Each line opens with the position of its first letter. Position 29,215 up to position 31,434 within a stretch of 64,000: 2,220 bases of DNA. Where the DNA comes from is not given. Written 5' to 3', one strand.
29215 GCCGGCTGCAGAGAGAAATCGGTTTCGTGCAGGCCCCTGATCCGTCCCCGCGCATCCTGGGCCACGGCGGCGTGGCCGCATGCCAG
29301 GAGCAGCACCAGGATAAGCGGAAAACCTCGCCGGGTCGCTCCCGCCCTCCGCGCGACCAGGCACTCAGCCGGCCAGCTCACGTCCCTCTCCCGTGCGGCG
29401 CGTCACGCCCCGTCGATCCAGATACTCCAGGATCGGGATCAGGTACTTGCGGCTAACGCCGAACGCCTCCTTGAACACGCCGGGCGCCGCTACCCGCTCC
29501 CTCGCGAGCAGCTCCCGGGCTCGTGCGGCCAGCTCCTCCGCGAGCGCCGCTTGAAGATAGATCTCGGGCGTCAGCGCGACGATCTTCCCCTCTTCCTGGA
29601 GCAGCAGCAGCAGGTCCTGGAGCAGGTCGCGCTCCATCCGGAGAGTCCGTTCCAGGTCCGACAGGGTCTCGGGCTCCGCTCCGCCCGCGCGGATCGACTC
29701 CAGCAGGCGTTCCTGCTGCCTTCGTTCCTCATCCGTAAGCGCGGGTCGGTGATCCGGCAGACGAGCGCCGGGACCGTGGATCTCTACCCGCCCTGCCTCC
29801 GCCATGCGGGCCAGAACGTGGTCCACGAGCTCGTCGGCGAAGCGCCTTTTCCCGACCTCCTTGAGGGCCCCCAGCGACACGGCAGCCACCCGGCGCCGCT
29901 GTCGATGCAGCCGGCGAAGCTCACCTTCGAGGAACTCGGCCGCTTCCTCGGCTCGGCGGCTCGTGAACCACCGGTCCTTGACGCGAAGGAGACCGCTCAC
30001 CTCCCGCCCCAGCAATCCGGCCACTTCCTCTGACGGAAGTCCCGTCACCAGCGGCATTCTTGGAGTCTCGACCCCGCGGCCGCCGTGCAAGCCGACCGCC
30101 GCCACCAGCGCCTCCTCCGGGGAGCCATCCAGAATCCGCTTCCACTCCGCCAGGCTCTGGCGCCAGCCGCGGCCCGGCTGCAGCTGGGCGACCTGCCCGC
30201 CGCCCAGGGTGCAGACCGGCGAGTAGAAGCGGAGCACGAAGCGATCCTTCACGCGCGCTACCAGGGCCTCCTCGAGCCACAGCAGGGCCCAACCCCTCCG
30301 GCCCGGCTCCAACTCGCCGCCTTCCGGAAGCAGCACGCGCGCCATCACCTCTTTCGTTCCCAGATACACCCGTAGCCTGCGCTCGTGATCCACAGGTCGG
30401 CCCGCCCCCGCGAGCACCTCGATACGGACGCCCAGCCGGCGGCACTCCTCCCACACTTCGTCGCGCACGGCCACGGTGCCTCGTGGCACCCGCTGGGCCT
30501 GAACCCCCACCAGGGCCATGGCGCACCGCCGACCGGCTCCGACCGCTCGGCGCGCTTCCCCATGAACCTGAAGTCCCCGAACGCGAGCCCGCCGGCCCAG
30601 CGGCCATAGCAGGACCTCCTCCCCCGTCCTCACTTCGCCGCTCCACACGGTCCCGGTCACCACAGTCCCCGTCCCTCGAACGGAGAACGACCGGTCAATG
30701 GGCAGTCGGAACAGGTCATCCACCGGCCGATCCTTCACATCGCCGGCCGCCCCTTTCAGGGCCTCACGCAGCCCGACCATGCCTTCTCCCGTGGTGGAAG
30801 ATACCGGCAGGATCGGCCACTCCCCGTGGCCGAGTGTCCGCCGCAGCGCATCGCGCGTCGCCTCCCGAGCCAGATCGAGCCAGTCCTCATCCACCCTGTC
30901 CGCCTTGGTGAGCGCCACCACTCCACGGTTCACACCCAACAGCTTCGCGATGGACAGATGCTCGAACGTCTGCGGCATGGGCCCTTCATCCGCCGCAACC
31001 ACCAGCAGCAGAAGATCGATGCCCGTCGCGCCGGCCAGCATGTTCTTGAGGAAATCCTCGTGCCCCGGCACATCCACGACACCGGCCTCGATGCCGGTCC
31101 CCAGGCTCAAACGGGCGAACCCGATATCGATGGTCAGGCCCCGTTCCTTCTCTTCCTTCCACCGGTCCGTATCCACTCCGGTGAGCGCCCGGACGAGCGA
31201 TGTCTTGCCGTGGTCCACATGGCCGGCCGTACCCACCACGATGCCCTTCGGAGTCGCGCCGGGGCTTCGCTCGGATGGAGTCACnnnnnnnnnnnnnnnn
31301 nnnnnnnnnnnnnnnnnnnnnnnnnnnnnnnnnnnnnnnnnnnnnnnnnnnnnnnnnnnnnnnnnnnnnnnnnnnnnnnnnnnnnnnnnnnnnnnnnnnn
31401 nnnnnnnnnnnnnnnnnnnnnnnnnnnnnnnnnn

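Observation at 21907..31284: Selenocysteine decoding machinery (tRNA-Sec and selB) with no selenoprotein gene evident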

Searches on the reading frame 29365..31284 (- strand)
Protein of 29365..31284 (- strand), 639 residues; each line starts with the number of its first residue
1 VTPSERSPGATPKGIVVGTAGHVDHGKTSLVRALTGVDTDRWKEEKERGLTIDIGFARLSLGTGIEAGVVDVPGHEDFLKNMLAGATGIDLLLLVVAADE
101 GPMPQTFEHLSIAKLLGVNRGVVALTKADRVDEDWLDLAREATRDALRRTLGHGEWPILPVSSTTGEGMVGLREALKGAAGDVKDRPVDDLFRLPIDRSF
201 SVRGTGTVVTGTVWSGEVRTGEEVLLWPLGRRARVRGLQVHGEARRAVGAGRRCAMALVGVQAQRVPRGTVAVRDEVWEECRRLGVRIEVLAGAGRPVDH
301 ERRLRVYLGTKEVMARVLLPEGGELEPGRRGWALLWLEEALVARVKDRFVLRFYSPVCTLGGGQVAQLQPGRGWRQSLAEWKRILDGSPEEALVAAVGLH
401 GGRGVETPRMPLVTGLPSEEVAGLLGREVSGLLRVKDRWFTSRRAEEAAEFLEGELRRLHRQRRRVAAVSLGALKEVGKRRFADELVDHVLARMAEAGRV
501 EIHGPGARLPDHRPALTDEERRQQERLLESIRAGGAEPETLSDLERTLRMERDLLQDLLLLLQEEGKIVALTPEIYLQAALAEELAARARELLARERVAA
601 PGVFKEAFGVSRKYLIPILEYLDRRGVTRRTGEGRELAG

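Call 12: search_protein_families(library=pfam, proteins=[window:29365-31284:-], max_evalue=0.01)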
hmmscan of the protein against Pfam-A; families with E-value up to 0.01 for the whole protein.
window:29365-31284:- (639 aa): 5 families
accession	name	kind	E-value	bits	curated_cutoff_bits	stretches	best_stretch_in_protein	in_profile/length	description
PF00009.33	GTP_EFTU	-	6e-34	117.7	26.5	1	16-176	5-182/188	Elongation factor Tu GTP binding domain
PF09107.17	SelB-wing_3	-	4.7e-16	58.5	23.2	1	601-635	11-45/47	Elongation factor SelB, winged helix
PF25461.1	Beta-barrel_SelB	-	7e-10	39.5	27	1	287-370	3-78/80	Selenocysteine-specific elongation factor, beta-barrel domain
PF03144.31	GTP_EFTU_D2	-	3.6e-08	34.2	30.3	1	206-271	1-71/73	Elongation factor Tu domain 2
PF01926.29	MMR_HSR1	-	1.7e-05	25.3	21.9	1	17-111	2-98/113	50S ribosome-binding GTPase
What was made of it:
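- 29365..31284 (-): selB, selenocysteine-specific elongation factor, 639 aa, GTG start. Pfam GTP_EFTU, D2, Beta-barrel_SelB and SelB-wing_3 (call 12).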

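Call 17: search_protein_families(library=ncbifam, proteins=[window:29365-31284:-], max_evalue=0.001)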
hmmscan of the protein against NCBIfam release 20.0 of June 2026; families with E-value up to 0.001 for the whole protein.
window:29365-31284:- (639 aa): 29 families (the best 25 are shown)
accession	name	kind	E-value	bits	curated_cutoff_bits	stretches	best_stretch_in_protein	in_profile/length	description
TIGR00475.1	selB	equivalog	1.4e-103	347.6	242.25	1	15-636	1-578/581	selenocysteine-specific translation elongation factor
NF009373.0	PRK12736.1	subfamily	4.4e-44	150.8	452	1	15-367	13-391/394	elongation factor Tu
NF000766.0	PRK00049.1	subfamily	8.2e-43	146.7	449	1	15-366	13-392/396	elongation factor Tu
NF009372.0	PRK12735.1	subfamily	1.5e-41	142.5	479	1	15-366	13-392/396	elongation factor Tu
NF008969.0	PRK12317.1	subfamily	6e-41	140.4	502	1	40-274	61-309/426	elongation factor 1-alpha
TIGR00485.1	EF-Tu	equivalog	2.2e-39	135.4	522.4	1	15-352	13-378/394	elongation factor Tu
TIGR03680.1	eif2g_arch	equivalog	6.7e-35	121.1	514.5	2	69-228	85-251/407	translation initiation factor IF-2 subunit gamma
NF003077.0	PRK04000.1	equivalog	1.1e-34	120.3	315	2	69-228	89-255/412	translation initiation factor IF-2 subunit gamma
TIGR00483.1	EF-1_alpha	equivalog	2.4e-34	118.5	540.1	1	39-274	60-310/427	translation elongation factor EF-1 subunit alpha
TIGR02034.1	CysN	subfamily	2.8e-23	82.7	336.1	1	41-317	57-340/406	sulfate adenylyltransferase, large subunit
NF003478.0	PRK05124.1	equivalog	3.2e-21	75.4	590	1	40-317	83-367/475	sulfate adenylyltransferase subunit CysN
NF004035.0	PRK05506.1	subfamily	2.7e-19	68.9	715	1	40-274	80-322/632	bifunctional sulfate adenylyltransferase subunit 1/adenylylsulfate kinase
TIGR00487.1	IF-2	equivalog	2.8e-19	69.3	424.4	1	12-226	85-296/587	translation initiation factor IF-2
TIGR01394.1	TypA_BipA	equivalog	3.2e-10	38.9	757.3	1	21-134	8-132/594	translational GTPase TypA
TIGR00231.1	small_GTP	domain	1.8e-09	37.6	42.5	1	14-137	3-127/164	GTP-binding protein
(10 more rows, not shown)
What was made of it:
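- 29365..31284 (-): TIGR00475 347.6 bits, above the cut-off of 242.25 (call 17).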

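Call 27: find_encoding_contigs(protein=window:29365-31284:-, flank=10000, max_places=6)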
Protein window:29365-31284:- (639 aa): no gene with exactly this product is on record in the collection.

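Call 28: find_related_loci(query=window:29365-31284:-, collection=genome_contigs, flank=10000)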
Query window:29365-31284:- (639 aa) in genome_contigs; peptide patterns used: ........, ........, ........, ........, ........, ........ (x = any residue, [..] = any of these).
533 stretches matched a pattern; 32 encode a relative of the query (tblastn E <= 1e-3); 32 distinct loci.
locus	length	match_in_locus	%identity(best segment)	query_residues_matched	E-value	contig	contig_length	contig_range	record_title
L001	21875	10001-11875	53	13-638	0e+0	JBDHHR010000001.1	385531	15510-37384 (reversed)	MAG: Gemmatimonadota bacterium isolate M8-62_Bin_238 M8-62_Bin_238_scaffold_0, whole genome shotgun sequence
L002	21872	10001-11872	56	13-637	0e+0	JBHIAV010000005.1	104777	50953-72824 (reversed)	MAG: Gemmatimonadota bacterium isolate K_2_bin.6 NODE_19_length_104777_cov_9.396278, whole genome shotgun sequence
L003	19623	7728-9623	51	10-638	0e+0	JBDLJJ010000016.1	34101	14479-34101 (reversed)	MAG: Gemmatimonadota bacterium isolate MAG089 MAG089_16, whole genome shotgun sequence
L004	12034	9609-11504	35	10-639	2e-122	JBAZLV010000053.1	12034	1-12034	MAG: Nitrospirota bacterium isolate SO_2017_LW4_23 scaffold_522_c1_LW137-91_2017, whole genome shotgun sequence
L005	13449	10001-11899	39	13-637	1e-115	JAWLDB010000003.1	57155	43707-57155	MAG: Bacillota bacterium isolate 15dZY3.bin.80 NODE_860_length_57155_cov_3.586757, whole genome shotgun sequence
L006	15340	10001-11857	36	13-637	6e-115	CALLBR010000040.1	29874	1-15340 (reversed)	MAG: uncultured bacterium isolate L1_Bin_Bin_28_sub_1 genome assembly, contig: c_000000414883, whole genome shotgun sequ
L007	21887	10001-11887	37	15-637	2e-100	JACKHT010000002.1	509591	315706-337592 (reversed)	MAG: Planctomycetota bacterium isolate HK-STAS-PLAN-25 HK-STAS-PLAN-25_2, whole genome shotgun sequence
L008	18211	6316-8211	36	13-639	5e-110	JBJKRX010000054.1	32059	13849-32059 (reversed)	MAG: Nitrospirota bacterium isolate Bin_69 S1Ck127_1175868_flag_0_multi_8.9603_len_32059, whole genome shotgun sequence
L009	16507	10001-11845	34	13-639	5e-100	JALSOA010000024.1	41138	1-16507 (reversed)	MAG: Acidobacteria bacterium isolate 356-284_metabat1_scaf2bin.085 356-284_scaffold_144_c1, whole genome shotgun sequenc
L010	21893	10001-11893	37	15-639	4e-98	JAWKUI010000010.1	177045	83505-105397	MAG: Planctomycetota bacterium isolate ABC1.71 ABC1.71.fa-10, whole genome shotgun sequence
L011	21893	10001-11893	36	6-635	5e-97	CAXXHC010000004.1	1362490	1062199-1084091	MAG: Myxococcota bacterium isolate df99fd88-303e-4d73-b9e8-6fd6d014d839 genome assembly, contig: contig_4, whole genome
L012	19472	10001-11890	34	13-637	1e-112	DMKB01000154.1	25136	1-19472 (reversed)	MAG TPA_asm: Nitrospiraceae bacterium isolate UBA9217 contig_18632, whole genome shotgun sequence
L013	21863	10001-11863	35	16-635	1e-94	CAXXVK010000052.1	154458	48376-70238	MAG: Myxococcota bacterium isolate 9026f203-f4fd-4e78-b743-5aa82beef240 genome assembly, contig: contig_52, whole genome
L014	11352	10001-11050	48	15-365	2e-92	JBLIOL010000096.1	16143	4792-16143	MAG: Planctomycetota bacterium isolate 3300053785_16 Ga0535658_0009029, whole genome shotgun sequence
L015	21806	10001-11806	37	8-639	2e-80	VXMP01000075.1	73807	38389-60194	MAG: Acidimicrobiia bacterium isolate SB0661_bin_4 NODE_443_length_73807_cov_65.682531, whole genome shotgun sequence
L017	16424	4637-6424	44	16-639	3e-73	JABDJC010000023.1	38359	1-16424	MAG: Acidimicrobiia bacterium isolate SS_bin_13 k127_1167243, whole genome shotgun sequence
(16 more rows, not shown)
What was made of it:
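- Closest known: selA-selB operons of Nitrospirota, Bacillota and Acidimicrobiia. Same: Homologous SelB at 34-44% identity (call 28).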

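Call 38: search_solved_structures(query=window:29365-31284:-, max_evalue=0.00001, show_alignments=1)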
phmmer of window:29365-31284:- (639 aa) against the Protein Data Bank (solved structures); distinct sequences matched with E-value up to 0.00001: 156 (the best 60 are shown).
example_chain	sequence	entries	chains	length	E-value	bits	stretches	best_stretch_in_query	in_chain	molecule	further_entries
5lzb_z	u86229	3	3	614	1.1e-75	258.7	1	16-634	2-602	Selenocysteine-specific elongation factor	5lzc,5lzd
4zu9_A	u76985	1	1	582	2.5e-67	231.2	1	14-319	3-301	Elongation factor SelB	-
4ac9_A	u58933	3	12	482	9.3e-43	150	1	8-274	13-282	MJ0495-LIKE PROTEIN | TRANSLATION ELONGATION FACTOR SELB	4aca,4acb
7vmx_B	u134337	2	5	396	2.7e-38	135.3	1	14-334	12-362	Elongation factor Tu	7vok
8v9l_x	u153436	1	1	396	3.4e-38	135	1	14-335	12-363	Elongation factor Tu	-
1efm_A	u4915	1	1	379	5.9e-38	134.1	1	13-352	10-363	ELONGATION FACTOR TU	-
6i8r_A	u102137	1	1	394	2.6e-37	132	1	13-352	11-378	Elongation Factor Tu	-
7vmc_A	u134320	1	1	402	2.2e-36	129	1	13-352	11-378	Elongation factor Tu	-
8fr3_A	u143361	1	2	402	2.2e-36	128.9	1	13-367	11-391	Elongation factor Tu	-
1efc_A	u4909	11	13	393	2.3e-36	128.9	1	13-352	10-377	PROTEIN (ELONGATION FACTOR) | Elongation Factor Tu | Elongation factor Tu 2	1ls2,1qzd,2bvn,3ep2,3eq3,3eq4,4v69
1d8t_A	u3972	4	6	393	2.3e-36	128.9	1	13-352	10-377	ELONGATION FACTOR TU | Elongation factor Tu 1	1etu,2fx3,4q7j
3u2q_A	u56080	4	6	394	2.3e-36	128.9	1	13-352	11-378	Elongation factor Tu 1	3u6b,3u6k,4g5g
5opd_A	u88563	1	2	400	2.3e-36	128.9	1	13-352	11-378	Elongation factor Tu 1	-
5mi3_A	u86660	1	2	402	2.4e-36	128.9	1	13-352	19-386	Elongation factor Tu 1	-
1dg1_G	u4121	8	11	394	2.4e-36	128.8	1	13-352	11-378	ELONGATION FACTOR TU | Elongation factor Tu 2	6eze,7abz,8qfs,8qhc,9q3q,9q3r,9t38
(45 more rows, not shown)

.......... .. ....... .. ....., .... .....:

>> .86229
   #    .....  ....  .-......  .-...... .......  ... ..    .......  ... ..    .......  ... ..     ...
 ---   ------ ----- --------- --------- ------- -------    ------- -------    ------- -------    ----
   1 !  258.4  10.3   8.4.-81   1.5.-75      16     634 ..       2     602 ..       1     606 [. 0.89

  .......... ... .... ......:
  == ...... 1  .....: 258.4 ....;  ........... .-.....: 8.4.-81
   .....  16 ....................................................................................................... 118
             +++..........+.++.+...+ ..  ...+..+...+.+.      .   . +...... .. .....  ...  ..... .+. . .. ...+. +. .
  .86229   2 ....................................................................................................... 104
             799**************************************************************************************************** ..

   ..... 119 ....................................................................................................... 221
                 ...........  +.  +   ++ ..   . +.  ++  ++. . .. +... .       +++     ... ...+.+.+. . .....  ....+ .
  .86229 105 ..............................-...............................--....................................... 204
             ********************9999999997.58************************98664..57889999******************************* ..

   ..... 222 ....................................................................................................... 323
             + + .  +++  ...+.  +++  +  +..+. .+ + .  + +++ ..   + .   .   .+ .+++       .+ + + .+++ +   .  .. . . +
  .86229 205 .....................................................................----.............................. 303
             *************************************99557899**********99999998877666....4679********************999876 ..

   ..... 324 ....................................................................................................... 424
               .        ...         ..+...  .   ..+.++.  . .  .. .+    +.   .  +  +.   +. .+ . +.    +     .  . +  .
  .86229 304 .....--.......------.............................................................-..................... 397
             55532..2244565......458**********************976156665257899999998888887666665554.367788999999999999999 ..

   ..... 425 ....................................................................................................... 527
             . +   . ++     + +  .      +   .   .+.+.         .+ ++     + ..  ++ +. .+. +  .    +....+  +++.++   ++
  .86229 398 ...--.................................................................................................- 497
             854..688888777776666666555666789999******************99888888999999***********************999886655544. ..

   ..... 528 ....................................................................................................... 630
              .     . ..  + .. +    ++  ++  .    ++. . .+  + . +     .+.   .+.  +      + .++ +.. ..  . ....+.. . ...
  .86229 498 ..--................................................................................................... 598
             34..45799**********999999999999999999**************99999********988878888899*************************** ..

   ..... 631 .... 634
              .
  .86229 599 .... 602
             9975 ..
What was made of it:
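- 29365..31284 (-): Full-length alignment to E. coli SelB 5lzb_z residues 2-602, E 1e-75, with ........, DVPGHE and TKAD conserved (call 38).
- On SelB (TIGR00475): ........, DVPGHE and TKAD align with E. coli SelB (call 38). The alignment to E. coli SelB continues through residue 602 of 614 (call 38).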

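Call 51: search_protein_families(library=ncbifam, proteins=[L004:8106-9530:+, L005:8562-10001:+, L008:4779-6257:+, L012:8201-9775:+, L015:8550-10037:+, L017:3132-4640:+], max_evalue=1e-10)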
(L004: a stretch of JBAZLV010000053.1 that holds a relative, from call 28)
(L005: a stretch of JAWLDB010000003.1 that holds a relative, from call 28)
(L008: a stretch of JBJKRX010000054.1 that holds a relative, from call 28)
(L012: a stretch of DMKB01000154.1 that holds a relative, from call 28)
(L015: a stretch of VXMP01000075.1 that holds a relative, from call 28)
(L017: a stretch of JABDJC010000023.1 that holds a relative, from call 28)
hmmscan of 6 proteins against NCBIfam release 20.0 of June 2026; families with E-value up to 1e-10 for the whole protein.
L004:8106-9530:+ (474 aa): 3 families
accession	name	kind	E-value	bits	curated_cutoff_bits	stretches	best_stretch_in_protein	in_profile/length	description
TIGR00474.1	selA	equivalog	6.4e-184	612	267.9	1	8-466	1-453/455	L-seryl-tRNA(Sec) selenium transferase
TIGR01437.1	selA_rel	subfamily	3.6e-25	88.6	385.3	1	83-468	3-361/363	DgaE family pyridoxal phosphate-dependent ammonia lyase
NF047797.1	glminPNH3LysDgaE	equivalog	5e-21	75.1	600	1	84-371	6-281/367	D-glucosaminate-6-phosphate ammonia lyase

L005:8562-10001:+ (479 aa): 3 families
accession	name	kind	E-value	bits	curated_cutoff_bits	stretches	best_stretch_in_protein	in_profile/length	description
TIGR00474.1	selA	equivalog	3.2e-182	606.4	267.9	1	15-469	1-452/455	L-seryl-tRNA(Sec) selenium transferase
TIGR01437.1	selA_rel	subfamily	1.1e-22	80.5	385.3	1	88-467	5-356/363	DgaE family pyridoxal phosphate-dependent ammonia lyase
NF047797.1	glminPNH3LysDgaE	equivalog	2.7e-20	72.7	600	1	88-374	7-281/367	D-glucosaminate-6-phosphate ammonia lyase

L008:4779-6257:+ (492 aa): 3 families
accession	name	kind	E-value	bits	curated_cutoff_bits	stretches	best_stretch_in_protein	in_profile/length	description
TIGR00474.1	selA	equivalog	6.9e-185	615.2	267.9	1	18-473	1-453/455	L-seryl-tRNA(Sec) selenium transferase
TIGR01437.1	selA_rel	subfamily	9e-27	93.9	385.3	1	92-476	6-362/363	DgaE family pyridoxal phosphate-dependent ammonia lyase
NF047797.1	glminPNH3LysDgaE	equivalog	7e-21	74.6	600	1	94-378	10-282/367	D-glucosaminate-6-phosphate ammonia lyase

L012:8201-9775:+ (524 aa): 3 families
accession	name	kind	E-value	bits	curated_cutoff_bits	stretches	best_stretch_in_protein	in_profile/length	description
TIGR00474.1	selA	equivalog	7e-178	592.1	267.9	1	51-513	1-454/455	L-seryl-tRNA(Sec) selenium transferase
TIGR01437.1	selA_rel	subfamily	5.1e-22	78.3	385.3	1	196-513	76-360/363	DgaE family pyridoxal phosphate-dependent ammonia lyase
NF047797.1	glminPNH3LysDgaE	equivalog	1.8e-17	63.4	600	1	132-514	9-360/367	D-glucosaminate-6-phosphate ammonia lyase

L015:8550-10037:+ (495 aa): 3 families
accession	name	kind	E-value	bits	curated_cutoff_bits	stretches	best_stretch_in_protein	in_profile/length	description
TIGR00474.1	selA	equivalog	7.8e-131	437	267.9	1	48-490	1-454/455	L-seryl-tRNA(Sec) selenium transferase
TIGR01437.1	selA_rel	subfamily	2.1e-16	59.8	385.3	0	318-491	192-361/363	DgaE family pyridoxal phosphate-dependent ammonia lyase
NF047797.1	glminPNH3LysDgaE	equivalog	1e-11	44.4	600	0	315-485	191-354/367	D-glucosaminate-6-phosphate ammonia lyase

L017:3132-4640:+ (502 aa): 1 family
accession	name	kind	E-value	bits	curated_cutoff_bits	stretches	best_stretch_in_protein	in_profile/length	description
TIGR00474.1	selA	equivalog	1e-123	413.6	267.9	1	76-497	21-453/455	L-seryl-tRNA(Sec) selenium transferase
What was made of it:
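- Closest known: selA-selB operons of Nitrospirota, Bacillota and Acidimicrobiia. Different: In those loci the ORF ending at selB's start is SelA (TIGR00474, 414-615 bits, call 51).
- No selA, selD, SECIS or selenoprotein gene was seen, so completeness of the system is not demonstrated for this genome. selA is not next to selB as it is in six other lineages checked (call 51).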
